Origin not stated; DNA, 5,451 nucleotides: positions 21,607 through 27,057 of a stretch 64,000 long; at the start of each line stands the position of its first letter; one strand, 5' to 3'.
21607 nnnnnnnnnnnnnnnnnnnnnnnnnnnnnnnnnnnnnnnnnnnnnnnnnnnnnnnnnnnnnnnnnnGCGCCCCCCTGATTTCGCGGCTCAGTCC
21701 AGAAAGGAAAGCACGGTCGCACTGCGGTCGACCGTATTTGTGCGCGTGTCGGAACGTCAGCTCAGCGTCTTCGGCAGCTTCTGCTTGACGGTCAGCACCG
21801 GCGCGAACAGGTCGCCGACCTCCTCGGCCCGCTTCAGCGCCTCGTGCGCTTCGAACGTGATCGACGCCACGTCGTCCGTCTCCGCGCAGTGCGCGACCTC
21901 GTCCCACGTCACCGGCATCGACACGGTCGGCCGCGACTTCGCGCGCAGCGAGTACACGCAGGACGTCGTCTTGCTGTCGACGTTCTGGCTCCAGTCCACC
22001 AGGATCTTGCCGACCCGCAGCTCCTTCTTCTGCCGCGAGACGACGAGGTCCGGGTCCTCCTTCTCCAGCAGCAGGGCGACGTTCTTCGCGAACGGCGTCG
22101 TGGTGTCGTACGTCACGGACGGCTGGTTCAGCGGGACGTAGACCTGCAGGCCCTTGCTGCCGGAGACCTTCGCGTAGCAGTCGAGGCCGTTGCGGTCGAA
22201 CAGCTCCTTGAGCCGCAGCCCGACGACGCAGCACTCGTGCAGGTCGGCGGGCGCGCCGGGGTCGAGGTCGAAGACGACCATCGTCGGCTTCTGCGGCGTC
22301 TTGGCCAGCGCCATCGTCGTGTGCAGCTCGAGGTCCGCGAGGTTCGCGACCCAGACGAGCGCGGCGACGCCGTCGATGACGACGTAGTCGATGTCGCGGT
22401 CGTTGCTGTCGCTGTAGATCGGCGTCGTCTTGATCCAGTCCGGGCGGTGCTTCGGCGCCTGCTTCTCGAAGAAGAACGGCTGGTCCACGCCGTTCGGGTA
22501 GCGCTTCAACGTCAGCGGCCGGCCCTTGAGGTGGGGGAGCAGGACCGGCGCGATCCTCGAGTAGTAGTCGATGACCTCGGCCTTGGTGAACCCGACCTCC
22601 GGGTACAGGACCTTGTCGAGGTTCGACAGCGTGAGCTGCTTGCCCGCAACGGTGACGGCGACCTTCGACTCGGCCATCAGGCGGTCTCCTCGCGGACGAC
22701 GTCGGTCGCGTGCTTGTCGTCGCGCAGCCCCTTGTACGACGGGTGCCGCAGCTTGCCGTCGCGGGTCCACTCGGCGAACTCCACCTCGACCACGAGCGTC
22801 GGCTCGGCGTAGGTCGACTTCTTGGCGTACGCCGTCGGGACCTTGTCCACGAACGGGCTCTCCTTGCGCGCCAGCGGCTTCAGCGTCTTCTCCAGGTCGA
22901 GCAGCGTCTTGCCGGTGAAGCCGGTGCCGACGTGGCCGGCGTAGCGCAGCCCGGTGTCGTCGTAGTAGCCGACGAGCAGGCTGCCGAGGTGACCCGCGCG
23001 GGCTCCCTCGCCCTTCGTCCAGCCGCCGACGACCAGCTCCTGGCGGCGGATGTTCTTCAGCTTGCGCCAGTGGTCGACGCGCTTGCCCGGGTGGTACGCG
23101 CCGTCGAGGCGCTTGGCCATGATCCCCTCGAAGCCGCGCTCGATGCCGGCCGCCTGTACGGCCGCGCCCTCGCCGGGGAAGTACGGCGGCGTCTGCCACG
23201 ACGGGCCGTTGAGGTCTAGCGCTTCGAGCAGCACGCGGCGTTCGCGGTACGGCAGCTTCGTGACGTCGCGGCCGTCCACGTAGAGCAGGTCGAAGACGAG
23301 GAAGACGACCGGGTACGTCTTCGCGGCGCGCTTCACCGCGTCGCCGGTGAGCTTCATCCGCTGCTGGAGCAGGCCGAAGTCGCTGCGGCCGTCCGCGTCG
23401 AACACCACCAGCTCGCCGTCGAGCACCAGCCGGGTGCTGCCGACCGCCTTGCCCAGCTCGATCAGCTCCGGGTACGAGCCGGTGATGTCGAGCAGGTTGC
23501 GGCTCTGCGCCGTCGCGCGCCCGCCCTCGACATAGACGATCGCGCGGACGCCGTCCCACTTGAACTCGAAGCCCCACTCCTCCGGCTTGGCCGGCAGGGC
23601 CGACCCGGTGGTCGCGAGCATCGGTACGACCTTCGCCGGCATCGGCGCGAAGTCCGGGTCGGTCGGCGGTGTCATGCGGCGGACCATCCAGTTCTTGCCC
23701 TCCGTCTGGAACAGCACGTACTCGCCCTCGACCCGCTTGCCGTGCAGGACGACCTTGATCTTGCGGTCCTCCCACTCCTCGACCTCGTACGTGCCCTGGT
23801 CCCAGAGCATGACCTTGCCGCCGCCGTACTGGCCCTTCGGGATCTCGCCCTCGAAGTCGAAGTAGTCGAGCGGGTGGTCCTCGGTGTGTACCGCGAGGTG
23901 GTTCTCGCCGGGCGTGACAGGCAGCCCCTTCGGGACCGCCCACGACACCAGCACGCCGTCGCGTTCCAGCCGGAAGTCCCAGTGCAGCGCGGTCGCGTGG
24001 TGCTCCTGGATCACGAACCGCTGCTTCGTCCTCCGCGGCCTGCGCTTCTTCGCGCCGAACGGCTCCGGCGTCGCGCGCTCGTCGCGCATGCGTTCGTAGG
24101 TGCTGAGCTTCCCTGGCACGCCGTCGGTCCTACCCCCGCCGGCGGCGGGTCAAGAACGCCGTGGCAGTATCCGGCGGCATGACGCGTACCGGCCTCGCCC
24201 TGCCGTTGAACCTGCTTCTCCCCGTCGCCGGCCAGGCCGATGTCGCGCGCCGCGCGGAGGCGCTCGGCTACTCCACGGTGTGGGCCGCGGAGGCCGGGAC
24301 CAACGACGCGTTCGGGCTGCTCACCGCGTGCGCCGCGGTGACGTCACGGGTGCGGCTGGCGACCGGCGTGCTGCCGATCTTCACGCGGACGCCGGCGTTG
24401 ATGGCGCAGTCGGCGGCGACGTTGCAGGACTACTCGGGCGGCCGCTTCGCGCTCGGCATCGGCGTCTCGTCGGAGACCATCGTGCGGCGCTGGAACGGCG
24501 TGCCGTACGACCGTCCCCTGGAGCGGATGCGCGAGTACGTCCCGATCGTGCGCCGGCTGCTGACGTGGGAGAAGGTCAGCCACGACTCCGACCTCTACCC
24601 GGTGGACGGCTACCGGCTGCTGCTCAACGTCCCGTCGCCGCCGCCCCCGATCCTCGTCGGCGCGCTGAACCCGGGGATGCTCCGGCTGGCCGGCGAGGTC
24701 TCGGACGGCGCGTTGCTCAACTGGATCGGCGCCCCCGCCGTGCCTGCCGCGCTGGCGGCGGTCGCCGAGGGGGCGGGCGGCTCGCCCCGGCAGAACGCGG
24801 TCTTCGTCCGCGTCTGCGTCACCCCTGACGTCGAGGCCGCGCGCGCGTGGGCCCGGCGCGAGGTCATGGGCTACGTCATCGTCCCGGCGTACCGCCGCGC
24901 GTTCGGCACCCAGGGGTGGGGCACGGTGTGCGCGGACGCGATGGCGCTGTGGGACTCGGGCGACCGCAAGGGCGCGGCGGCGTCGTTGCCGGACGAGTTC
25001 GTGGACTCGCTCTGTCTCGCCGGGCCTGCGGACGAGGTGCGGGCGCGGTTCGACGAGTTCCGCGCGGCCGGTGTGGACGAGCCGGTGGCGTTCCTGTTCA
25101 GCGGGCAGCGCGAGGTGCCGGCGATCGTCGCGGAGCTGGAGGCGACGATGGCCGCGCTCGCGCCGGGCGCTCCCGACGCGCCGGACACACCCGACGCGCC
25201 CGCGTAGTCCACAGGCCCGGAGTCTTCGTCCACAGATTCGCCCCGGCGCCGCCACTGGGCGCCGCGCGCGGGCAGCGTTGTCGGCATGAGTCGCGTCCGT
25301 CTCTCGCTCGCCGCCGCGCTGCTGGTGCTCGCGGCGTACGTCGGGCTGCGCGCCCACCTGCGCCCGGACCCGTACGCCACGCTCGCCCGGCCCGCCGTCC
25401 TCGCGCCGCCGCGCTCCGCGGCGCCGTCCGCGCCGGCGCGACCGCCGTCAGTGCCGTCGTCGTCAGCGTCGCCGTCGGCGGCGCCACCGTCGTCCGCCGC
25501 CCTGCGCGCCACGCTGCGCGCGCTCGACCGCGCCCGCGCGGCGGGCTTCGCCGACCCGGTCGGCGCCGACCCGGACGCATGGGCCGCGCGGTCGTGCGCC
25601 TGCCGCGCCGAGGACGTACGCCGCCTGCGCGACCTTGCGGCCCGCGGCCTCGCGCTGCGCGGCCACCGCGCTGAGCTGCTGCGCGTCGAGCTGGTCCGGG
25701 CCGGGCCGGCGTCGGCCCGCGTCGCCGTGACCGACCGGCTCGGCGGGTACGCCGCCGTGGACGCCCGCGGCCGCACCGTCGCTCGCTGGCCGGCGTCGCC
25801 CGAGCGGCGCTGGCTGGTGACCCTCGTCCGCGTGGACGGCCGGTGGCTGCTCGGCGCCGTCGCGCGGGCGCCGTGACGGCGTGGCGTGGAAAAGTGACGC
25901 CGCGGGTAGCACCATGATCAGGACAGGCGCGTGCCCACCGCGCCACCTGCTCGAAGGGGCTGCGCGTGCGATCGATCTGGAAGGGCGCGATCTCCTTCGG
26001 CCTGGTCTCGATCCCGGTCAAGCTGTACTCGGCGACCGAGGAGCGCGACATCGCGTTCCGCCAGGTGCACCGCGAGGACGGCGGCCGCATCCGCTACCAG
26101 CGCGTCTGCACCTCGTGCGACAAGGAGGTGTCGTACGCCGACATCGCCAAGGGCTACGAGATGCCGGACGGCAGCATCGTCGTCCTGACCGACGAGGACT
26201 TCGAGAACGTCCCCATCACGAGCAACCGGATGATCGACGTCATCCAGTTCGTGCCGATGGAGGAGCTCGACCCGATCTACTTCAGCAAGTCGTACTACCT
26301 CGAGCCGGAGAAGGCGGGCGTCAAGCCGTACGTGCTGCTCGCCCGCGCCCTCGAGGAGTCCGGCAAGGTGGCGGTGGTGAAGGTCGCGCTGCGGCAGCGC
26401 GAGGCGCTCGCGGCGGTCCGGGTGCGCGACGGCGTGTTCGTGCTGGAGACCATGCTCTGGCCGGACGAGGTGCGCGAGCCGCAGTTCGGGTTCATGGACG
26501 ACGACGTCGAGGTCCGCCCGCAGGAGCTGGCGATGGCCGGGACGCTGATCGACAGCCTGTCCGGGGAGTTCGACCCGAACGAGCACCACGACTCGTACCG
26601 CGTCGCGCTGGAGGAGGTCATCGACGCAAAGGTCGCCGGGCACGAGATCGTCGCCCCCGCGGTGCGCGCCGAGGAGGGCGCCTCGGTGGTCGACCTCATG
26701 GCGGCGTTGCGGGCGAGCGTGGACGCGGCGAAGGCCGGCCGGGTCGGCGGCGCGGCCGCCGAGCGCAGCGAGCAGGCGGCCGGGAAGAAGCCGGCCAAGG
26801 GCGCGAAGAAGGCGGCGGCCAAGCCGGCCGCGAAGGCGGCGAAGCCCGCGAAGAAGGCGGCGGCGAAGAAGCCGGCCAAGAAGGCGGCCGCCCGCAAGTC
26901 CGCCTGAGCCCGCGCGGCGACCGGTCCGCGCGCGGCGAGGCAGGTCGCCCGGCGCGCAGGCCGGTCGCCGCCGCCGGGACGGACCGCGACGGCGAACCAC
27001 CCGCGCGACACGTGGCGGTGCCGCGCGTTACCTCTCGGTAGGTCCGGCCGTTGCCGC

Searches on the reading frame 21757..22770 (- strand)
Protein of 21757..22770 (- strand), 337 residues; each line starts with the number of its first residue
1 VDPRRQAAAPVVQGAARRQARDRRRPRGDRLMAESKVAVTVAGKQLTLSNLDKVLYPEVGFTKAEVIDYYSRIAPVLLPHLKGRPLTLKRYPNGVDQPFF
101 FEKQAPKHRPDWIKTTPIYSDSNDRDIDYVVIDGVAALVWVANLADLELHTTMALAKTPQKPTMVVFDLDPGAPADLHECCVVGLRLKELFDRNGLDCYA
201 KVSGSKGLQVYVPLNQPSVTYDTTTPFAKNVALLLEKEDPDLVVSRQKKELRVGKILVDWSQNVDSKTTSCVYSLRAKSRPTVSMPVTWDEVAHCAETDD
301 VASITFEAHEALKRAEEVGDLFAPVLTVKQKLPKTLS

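Call 19: search_protein_families(library=pfam, proteins=[window:21757-22770:-], max_evalue=0.001)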
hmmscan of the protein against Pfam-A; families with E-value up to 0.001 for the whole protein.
window:21757-22770:- (337 aa): 1 family
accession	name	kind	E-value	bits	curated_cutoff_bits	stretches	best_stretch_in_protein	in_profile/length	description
PF21686.3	LigD_Prim-Pol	-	3.7e-82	276.2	27.4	1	62-322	1-254/254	LigD, primase-polymerase domain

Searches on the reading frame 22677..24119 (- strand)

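Call 19: search_protein_families(library=pfam, proteins=[window:22677-24119:-], max_evalue=0.001)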
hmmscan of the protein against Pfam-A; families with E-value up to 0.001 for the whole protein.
window:22677-24119:- (480 aa): 3 families
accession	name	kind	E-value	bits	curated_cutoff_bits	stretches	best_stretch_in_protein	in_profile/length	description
PF13298.12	LigD_N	-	2.1e-42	144.1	31.1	1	38-137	1-106/107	DNA Ligase D 3'-phosphoesterase domain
PF01068.26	DNA_ligase_A_M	-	4.7e-35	121.6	26.2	1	166-355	1-204/204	ATP dependent DNA ligase domain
PF04679.21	DNA_ligase_A_C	-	6.1e-31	107.1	27.5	1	374-469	1-94/94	ATP dependent DNA ligase C terminal region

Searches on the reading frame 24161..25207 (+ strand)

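Call 19: search_protein_families(library=pfam, proteins=[window:24161-25207:+], max_evalue=0.001)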
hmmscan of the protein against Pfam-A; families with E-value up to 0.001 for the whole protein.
window:24161-25207:+ (348 aa): 1 family
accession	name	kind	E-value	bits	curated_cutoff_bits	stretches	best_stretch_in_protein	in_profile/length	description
PF00296.26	Bac_luciferase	-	3e-68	230.9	27.9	1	23-307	23-314/314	Luciferase-like monooxygenase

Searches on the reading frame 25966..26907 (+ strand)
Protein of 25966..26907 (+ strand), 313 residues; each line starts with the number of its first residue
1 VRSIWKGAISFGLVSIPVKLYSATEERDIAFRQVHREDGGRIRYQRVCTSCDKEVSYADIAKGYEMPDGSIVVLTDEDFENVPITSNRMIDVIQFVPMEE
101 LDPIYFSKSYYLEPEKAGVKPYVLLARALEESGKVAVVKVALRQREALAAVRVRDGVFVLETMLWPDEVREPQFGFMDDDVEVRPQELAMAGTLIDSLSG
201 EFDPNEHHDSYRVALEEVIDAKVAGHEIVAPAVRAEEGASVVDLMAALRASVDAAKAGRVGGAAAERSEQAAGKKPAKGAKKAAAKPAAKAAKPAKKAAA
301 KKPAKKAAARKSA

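Call 19: search_protein_families(library=pfam, proteins=[window:25966-26907:+], max_evalue=0.001)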
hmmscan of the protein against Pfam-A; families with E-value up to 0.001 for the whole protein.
window:25966-26907:+ (313 aa): 1 family
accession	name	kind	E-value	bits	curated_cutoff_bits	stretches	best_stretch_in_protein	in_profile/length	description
PF02735.22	Ku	-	2.8e-57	194.1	25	1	10-190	1-190/190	Ku70/Ku80 beta-barrel domain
